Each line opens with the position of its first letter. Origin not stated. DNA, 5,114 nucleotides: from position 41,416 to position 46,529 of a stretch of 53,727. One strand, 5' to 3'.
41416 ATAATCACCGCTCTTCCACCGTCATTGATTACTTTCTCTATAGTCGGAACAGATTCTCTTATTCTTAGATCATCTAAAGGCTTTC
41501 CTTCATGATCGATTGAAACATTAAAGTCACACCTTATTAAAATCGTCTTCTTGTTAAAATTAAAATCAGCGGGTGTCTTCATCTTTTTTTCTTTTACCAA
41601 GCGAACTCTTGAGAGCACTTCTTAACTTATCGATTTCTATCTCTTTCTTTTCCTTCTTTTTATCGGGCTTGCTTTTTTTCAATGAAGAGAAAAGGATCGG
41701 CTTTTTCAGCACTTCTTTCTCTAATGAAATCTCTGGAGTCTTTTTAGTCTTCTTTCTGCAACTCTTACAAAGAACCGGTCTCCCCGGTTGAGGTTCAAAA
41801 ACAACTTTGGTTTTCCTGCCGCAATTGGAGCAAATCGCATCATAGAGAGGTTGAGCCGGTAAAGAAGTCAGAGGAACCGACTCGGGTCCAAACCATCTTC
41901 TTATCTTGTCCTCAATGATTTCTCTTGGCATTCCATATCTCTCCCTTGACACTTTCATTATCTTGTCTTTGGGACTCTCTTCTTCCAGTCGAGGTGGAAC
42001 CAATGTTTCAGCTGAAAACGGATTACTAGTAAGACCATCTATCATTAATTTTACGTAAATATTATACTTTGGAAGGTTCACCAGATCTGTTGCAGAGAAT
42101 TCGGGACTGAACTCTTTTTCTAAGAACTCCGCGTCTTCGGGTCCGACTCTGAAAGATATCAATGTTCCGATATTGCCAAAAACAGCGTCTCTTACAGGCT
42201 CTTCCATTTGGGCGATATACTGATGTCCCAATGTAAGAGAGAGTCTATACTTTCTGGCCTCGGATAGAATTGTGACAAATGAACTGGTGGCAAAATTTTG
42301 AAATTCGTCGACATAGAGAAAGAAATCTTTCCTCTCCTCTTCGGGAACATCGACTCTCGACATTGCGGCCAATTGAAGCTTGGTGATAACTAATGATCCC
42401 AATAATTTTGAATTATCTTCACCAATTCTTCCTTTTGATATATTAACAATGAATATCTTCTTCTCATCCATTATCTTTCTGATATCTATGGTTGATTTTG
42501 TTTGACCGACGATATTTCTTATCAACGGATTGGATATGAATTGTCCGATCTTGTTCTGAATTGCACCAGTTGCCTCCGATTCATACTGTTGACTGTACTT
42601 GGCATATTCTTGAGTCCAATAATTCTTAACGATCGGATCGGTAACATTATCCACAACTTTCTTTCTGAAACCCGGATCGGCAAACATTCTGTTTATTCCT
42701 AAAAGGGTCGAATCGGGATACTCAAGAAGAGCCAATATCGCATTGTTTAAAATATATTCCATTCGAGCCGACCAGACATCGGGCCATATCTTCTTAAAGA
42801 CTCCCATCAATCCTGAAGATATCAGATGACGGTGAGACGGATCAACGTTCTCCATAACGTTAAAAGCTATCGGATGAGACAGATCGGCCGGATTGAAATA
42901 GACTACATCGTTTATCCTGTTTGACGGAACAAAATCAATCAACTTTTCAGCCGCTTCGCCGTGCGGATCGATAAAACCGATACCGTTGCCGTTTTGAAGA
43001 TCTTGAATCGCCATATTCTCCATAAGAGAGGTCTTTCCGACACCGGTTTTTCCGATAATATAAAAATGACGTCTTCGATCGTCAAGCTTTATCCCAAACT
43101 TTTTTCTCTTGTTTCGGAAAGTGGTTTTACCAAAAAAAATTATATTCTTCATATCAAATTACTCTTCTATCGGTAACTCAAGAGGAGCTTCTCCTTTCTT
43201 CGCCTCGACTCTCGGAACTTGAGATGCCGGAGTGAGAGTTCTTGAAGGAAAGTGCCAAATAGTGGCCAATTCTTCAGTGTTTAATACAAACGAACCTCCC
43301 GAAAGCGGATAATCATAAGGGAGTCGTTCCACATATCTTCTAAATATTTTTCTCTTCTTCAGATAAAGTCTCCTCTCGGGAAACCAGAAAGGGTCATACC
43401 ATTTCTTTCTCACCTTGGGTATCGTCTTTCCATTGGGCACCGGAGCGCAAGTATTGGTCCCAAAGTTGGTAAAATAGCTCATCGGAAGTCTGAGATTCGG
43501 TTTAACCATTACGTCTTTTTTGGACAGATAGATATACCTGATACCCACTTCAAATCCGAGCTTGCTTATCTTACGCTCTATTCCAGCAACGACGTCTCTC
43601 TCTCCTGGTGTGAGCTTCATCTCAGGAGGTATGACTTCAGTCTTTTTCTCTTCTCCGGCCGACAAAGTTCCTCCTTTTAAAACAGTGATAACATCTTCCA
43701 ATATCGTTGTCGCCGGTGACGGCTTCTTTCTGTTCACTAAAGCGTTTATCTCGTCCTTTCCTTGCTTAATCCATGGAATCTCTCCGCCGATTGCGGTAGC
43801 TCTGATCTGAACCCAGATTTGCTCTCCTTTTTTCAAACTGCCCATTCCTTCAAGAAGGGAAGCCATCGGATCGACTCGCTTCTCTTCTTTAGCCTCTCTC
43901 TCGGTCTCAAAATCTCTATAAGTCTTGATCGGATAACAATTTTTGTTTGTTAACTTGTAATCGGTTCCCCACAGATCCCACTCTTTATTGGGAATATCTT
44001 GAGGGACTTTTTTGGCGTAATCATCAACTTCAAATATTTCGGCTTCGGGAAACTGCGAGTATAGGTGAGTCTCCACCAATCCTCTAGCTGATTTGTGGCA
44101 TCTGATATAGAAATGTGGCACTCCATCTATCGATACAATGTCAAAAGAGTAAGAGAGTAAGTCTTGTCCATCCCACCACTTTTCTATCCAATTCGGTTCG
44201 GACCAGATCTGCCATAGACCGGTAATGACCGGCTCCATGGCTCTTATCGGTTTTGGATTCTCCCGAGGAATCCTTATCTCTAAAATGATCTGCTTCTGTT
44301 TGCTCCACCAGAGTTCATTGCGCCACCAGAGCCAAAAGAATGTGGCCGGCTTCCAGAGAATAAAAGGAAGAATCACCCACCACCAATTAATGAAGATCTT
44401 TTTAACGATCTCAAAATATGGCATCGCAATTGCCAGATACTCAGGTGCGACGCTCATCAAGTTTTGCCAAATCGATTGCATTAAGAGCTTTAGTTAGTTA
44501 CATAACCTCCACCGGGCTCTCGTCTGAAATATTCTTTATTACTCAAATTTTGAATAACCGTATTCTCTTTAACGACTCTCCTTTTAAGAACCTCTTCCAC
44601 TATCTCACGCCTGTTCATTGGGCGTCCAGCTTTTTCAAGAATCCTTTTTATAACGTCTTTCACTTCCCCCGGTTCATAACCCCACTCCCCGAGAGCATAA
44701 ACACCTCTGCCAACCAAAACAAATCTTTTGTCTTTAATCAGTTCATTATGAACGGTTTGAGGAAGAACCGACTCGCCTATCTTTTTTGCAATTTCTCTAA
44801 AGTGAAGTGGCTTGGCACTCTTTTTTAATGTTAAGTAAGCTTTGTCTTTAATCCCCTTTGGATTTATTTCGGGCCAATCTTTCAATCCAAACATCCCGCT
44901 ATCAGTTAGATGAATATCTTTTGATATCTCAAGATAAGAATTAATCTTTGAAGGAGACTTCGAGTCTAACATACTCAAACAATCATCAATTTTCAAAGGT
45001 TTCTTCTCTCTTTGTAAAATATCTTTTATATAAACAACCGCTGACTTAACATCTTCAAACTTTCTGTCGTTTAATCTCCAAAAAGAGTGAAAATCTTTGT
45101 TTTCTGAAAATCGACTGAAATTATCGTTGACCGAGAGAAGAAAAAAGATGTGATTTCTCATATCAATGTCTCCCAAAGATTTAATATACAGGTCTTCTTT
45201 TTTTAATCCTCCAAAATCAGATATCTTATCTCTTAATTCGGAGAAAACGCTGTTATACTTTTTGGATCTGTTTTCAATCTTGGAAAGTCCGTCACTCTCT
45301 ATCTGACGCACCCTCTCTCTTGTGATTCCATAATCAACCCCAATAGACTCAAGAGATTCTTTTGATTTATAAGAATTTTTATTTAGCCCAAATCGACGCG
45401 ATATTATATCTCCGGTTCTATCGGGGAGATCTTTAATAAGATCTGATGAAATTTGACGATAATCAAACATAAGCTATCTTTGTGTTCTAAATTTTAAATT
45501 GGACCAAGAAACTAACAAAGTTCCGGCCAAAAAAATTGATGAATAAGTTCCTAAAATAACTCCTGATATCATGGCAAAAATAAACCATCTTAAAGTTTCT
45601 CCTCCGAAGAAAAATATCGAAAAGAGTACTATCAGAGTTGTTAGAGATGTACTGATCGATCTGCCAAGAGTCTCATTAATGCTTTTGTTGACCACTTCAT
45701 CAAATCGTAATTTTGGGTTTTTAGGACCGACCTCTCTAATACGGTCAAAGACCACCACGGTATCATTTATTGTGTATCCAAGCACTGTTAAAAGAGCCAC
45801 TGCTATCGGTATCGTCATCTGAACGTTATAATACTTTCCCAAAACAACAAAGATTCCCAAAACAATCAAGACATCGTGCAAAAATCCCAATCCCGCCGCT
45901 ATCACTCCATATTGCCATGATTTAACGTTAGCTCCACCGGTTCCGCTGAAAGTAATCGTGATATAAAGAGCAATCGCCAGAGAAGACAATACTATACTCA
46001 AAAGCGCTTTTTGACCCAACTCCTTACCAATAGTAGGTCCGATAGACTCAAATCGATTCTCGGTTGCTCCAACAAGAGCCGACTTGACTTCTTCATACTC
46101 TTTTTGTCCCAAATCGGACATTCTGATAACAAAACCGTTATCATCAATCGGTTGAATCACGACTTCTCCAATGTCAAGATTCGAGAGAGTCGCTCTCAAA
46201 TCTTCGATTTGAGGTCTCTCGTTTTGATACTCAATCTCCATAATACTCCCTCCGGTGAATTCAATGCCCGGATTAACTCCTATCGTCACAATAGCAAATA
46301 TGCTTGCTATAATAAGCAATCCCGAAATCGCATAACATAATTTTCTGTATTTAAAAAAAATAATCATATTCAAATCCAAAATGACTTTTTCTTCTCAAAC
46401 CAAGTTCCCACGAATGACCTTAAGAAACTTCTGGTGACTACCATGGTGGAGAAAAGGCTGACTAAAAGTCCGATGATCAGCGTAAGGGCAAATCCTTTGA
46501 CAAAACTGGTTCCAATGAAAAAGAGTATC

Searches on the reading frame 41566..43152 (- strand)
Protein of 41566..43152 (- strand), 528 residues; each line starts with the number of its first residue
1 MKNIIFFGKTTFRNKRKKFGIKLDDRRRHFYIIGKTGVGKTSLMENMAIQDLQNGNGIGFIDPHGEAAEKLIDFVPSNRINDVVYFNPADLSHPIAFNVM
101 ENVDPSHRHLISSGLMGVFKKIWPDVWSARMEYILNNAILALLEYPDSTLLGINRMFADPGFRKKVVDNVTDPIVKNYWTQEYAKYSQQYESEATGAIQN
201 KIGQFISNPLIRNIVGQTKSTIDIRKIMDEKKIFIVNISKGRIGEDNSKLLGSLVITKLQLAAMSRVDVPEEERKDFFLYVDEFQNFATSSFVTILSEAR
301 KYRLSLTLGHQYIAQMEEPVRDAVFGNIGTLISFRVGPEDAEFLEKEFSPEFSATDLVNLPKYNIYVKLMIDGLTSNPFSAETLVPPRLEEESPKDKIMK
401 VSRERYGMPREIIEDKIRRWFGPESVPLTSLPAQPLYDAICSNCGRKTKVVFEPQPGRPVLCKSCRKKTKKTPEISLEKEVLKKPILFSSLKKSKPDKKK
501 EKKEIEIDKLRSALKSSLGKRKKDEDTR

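Call 13: search_protein_families(library=pfam, proteins=[window:41566-43152:-], max_evalue=0.001)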
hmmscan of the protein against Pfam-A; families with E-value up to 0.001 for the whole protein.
window:41566-43152:- (528 aa): 5 families
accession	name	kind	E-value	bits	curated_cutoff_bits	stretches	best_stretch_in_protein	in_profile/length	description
PF23477.1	zf_Tbcl_2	-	3.5e-11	43.1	27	1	436-469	3-36/37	Probable treble clef zinc finger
PF10412.15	TrwB_AAD_bind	-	3.2e-08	33.3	20.5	1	24-318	12-288/387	Type IV secretion-system coupling protein DNA-binding domain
PF01935.23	DUF87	-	1.6e-05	25.6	23.2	1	18-241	13-204/220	Helicase HerA, central domain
PF12696.13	TraG-D_C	-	2.4e-05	24.7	22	1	279-345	4-73/126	TraM recognition site of TraD and TraG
PF02534.20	T4SS-DNA_transf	-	5.3e-05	22.7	20.1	1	14-318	39-346/468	Type IV secretory system Conjugative DNA transfer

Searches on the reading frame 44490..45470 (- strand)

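Call 14: search_protein_families(library=pfam, proteins=[window:44490-45470:-], max_evalue=0.001)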
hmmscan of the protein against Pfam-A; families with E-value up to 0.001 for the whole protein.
window:44490-45470:- (326 aa): 2 families
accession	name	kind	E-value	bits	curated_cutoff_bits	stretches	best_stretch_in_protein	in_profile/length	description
PF05066.19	HARE-HTH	-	1.3e-11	45.2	25.9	1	270-308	3-43/71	HB1, ASXL, restriction endonuclease HTH domain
PF04545.22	Sigma70_r4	-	3.8e-10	39.6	24.1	1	12-65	2-48/50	Sigma-70, region 4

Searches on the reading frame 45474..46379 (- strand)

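Call 14: search_protein_families(library=pfam, proteins=[window:45474-46379:-], max_evalue=0.001)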
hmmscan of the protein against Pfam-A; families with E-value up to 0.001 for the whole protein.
window:45474-46379:- (301 aa): 2 families
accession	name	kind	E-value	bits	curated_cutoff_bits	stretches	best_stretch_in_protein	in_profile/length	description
PF02355.23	SecD_SecF_C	-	6.2e-49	166.4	20.5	1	104-293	12-187/189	Protein export membrane protein SecD/SecF, C-terminal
PF07549.19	Sec_GG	-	1.1e-07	31.6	20.3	1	28-53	1-26/28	SecD/SecF GG Motif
